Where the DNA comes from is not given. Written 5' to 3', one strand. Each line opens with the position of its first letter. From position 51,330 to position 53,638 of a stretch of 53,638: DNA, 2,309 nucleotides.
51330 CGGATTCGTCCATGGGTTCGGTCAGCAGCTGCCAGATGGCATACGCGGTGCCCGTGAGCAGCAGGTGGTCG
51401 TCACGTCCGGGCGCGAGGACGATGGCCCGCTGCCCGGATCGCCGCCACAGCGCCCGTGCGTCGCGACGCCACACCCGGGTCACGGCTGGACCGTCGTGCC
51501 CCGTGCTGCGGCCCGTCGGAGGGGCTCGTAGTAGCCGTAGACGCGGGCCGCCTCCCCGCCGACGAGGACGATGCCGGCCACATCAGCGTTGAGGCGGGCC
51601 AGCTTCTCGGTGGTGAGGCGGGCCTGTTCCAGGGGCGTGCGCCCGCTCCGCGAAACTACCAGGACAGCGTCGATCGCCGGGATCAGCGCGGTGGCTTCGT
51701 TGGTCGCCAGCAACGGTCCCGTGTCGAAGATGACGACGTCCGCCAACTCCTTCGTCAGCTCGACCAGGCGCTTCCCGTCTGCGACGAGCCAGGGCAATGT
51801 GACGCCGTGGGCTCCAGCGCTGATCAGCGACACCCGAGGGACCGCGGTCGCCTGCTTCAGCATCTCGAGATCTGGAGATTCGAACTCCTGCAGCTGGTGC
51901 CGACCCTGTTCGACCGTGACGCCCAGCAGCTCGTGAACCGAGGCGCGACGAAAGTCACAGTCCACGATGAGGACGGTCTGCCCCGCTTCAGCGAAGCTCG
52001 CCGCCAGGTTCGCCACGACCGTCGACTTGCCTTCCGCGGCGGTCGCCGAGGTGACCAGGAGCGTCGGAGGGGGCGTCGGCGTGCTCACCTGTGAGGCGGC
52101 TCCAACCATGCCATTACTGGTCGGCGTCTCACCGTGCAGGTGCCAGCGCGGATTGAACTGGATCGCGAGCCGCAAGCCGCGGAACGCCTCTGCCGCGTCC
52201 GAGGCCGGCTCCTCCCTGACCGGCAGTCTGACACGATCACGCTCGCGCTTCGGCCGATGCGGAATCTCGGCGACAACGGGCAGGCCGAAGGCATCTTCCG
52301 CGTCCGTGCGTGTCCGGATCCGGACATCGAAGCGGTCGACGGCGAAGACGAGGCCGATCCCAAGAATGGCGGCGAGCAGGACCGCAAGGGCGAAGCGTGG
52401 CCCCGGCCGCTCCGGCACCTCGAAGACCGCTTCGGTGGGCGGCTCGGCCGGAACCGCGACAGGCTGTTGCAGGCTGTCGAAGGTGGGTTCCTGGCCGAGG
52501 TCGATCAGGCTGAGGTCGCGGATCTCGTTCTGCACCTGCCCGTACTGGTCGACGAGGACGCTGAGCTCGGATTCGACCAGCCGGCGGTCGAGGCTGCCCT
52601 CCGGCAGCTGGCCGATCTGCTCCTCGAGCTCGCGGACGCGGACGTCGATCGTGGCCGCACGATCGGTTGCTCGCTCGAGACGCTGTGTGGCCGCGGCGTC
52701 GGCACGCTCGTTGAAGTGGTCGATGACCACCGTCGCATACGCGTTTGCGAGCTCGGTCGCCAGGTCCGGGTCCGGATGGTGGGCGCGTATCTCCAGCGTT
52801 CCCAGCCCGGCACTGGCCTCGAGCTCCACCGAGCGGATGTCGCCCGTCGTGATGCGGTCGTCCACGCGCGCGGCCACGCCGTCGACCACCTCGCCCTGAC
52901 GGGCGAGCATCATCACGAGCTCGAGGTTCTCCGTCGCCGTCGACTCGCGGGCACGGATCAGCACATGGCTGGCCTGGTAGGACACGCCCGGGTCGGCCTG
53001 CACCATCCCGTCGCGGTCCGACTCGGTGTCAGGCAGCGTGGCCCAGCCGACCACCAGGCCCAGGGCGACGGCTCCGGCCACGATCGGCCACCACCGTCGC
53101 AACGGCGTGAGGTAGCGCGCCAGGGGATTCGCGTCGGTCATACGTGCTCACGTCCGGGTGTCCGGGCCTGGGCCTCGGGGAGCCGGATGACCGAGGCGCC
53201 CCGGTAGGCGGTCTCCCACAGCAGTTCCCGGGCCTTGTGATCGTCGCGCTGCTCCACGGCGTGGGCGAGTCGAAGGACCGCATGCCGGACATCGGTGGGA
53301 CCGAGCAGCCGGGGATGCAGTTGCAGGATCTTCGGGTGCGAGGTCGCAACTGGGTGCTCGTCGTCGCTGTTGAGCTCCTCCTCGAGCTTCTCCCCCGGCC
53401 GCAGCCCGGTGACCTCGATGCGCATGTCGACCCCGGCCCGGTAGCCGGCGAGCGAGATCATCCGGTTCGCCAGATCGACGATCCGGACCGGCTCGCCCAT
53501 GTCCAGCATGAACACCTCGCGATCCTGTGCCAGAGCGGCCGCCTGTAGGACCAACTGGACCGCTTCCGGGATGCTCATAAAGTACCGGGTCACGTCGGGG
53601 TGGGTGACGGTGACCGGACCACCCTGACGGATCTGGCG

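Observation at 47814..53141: Orphan RRE cassette (two PqqD-like proteins, an NTP_transf_5 nucleotidyltransferase and a possible P-loop-less HprK-like protein) built into a tyrosine-kinase / glycosyltransferase operon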

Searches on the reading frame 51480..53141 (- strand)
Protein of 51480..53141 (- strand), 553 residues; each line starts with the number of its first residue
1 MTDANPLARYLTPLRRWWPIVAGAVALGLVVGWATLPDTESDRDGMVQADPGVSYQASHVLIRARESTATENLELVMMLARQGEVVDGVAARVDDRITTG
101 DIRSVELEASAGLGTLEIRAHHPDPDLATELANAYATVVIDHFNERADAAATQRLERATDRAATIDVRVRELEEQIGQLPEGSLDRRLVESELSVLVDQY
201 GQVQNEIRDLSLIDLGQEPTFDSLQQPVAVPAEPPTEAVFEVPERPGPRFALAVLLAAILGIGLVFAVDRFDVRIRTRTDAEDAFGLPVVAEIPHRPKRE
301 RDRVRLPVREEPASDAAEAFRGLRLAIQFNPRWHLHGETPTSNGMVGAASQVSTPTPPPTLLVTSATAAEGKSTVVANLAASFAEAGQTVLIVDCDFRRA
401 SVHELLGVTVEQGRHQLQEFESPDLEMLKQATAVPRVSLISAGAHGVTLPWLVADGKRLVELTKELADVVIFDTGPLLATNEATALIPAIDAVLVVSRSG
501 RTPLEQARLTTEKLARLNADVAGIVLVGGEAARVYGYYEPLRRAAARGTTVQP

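Call 3: search_protein_families(library=pfam, proteins=[window:51480-53141:-], max_evalue=0.1)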
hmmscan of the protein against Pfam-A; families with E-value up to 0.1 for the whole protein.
window:51480-53141:- (553 aa): 9 families
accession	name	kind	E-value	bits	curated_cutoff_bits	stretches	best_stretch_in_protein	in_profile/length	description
PF13614.12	AAA_31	-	2.3e-07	31.4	27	1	371-498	14-148/177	AAA domain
PF01656.29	CbiA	-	5.6e-07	30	25.4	1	363-466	3-65/125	CobQ/CobB/MinD/ParA nucleotide binding domain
PF10609.15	ParA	-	1.2e-06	28.6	27.1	1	361-417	6-62/246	NUBPL iron-transfer P-loop NTPase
PF00142.24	Fer4_NifH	-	0.00011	22.2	25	1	370-409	11-50/271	4Fe-4S iron sulfur cluster binding proteins, NifH/frxC family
PF09140.17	MipZ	-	0.001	18.9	20.7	1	369-432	11-74/262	ATPase MipZ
PF00448.28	SRP54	-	0.0023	18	22.7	1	370-414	12-56/196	SRP54-type protein, GTPase domain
PF25199.1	nSTAND_NTPase5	-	0.0058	16.9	34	1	353-406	36-91/145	Novel STAND NTPase 5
PF16575.11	CLP1_P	-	0.015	15.5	26.6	1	371-398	6-33/188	mRNA cleavage and polyadenylation factor CLP1 P-loop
PF10805.13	DUF2730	-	0.045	14.3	24.9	0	155-211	35-90/102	Protein of unknown function (DUF2730)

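Call 4: search_protein_families(library=ncbifam, proteins=[window:51480-53141:-], max_evalue=0.1)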
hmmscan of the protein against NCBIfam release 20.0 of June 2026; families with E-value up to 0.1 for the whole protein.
window:51480-53141:- (553 aa): 30 families (the best 25 are shown)
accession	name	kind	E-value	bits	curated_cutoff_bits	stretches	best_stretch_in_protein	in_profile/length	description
TIGR03018.1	pepcterm_TyrKin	hypoth_equivalog_domain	4.2e-25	88.3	230.65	1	359-525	36-205/207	XrtA-associated tyrosine autokinase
TIGR01007.1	eps_fam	subfamily_domain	3.3e-22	79.1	108.05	1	360-538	19-200/204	polysaccharide biosynthesis tyrosine autokinase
NF008568.0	PRK11519.1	equivalog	1.9e-18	66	1068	1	361-539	529-712/720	tyrosine-protein kinase Wzc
TIGR01005.1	eps_transp_fam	subfamily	1.2e-17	63.4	411.7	1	158-527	350-716/754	exopolysaccharide transport protein family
NF007350.0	PRK09841.1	equivalog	9.1e-17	60.4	1248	1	360-528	533-702/726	tyrosine-protein kinase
TIGR03029.1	EpsG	equivalog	1.4e-14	53.9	313.8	1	361-526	106-272/274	chain length determinant protein tyrosine kinase EpsG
TIGR01969.1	minD_arch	subfamily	3.9e-08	32.8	201.75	1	363-526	5-167/251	cell division ATPase MinD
NF041546.1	ParA_partition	equivalog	1e-06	28.4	180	1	371-398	12-39/203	ParA family partition ATPase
NF041136.1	MrpORP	equivalog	3.2e-06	26.7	450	1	361-417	8-64/365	iron-sulfur cluster carrier protein MrpORP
NF033200.1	F430_CfbC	exception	1.5e-05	24.5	402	1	371-410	12-52/260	Ni-sirohydrochlorin a,c-diamide reductive cyclase ATP-dependent reductase subunit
NF009701.0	PRK13230.1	subfamily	7.3e-05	21.9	350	1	371-407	13-50/291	nitrogenase reductase-like protein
TIGR03371.1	cellulose_yhjQ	equivalog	0.0001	21.9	157.85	1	360-400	3-43/246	cellulose biosynthesis protein BcsQ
TIGR01287.1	nifH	equivalog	0.00012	21.5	394.35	1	371-408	12-49/275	nitrogenase iron protein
NF009702.0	PRK13231.1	equivalog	0.00013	21.2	427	1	370-428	13-70/264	nitrogenase reductase-like protein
TIGR03007.1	pepcterm_ChnLen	equivalog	0.00016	20.1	278.85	1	249-298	415-465/498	XrtA system polysaccharide chain length determinant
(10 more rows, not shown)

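Call 52: find_encoding_contigs(protein=window:51480-53141:-, flank=10000, max_places=4)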
Protein window:51480-53141:- (553 aa): no gene with exactly this product is on record in the collection.

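Call 53: find_related_loci(query=window:51480-53141:-, collection=metagenome_contigs, flank=10000)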
Query window:51480-53141:- (553 aa) in metagenome_contigs; peptide patterns used: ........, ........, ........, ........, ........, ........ (x = any residue, [..] = any of these).
289 stretches matched a pattern; 30 encode a relative of the query (tblastn E <= 1e-3); 30 distinct loci.
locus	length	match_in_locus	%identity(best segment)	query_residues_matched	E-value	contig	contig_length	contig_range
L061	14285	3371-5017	47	1-548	1e-150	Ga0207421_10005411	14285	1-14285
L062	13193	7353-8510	28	148-553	2e-31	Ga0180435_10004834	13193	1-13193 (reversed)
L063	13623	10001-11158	28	148-553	2e-31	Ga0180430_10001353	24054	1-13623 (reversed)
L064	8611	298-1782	25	9-526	1e-29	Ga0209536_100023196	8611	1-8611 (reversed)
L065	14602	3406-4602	27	91-526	5e-26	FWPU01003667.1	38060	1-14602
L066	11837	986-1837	31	246-538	7e-26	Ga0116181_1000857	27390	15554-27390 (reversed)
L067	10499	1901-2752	31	246-538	6e-26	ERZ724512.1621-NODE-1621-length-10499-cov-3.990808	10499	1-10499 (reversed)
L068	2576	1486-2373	30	199-526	6e-25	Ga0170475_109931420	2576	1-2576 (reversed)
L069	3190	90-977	29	199-526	2e-24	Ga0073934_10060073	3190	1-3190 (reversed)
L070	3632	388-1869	24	10-526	3e-24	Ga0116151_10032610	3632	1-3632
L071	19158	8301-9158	31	219-546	8e-24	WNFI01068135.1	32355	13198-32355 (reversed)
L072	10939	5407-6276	29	227-537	7e-24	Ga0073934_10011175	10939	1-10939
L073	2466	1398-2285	30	199-526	4e-24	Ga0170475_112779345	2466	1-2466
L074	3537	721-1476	33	266-538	3e-24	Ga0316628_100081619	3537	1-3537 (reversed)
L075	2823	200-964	27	252-526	2e-23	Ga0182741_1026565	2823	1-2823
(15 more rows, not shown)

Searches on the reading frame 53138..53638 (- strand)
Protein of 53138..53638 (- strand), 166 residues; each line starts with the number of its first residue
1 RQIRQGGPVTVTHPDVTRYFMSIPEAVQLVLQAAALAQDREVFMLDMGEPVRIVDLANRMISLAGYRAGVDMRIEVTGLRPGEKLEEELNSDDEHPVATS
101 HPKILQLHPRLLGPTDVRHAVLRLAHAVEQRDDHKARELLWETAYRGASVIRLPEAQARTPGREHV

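Call 3: search_protein_families(library=pfam, proteins=[window:53138-53638:-], max_evalue=0.1)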
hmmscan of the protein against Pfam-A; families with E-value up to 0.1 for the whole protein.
window:53138-53638:- (166 aa): 1 family
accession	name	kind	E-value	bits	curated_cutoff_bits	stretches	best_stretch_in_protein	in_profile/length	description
PF02719.21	Polysacc_synt_2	-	1.3e-38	133.3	20.2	1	1-107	184-291/293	Polysaccharide biosynthesis protein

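Call 4: search_protein_families(library=ncbifam, proteins=[window:53138-53638:-], max_evalue=0.1)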
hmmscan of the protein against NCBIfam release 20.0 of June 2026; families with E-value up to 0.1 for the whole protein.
window:53138-53638:- (166 aa): 2 families
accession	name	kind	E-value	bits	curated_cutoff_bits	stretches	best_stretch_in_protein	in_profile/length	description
TIGR03589.1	PseB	equivalog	3.6e-10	39.3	407.75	1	4-111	184-283/324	UDP-N-acetylglucosamine 4,6-dehydratase (inverting)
TIGR04130.1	FnlA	equivalog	5.2e-09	35.5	730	1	3-103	182-278/337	UDP-N-acetylglucosamine 4,6-dehydratase/5-epimerase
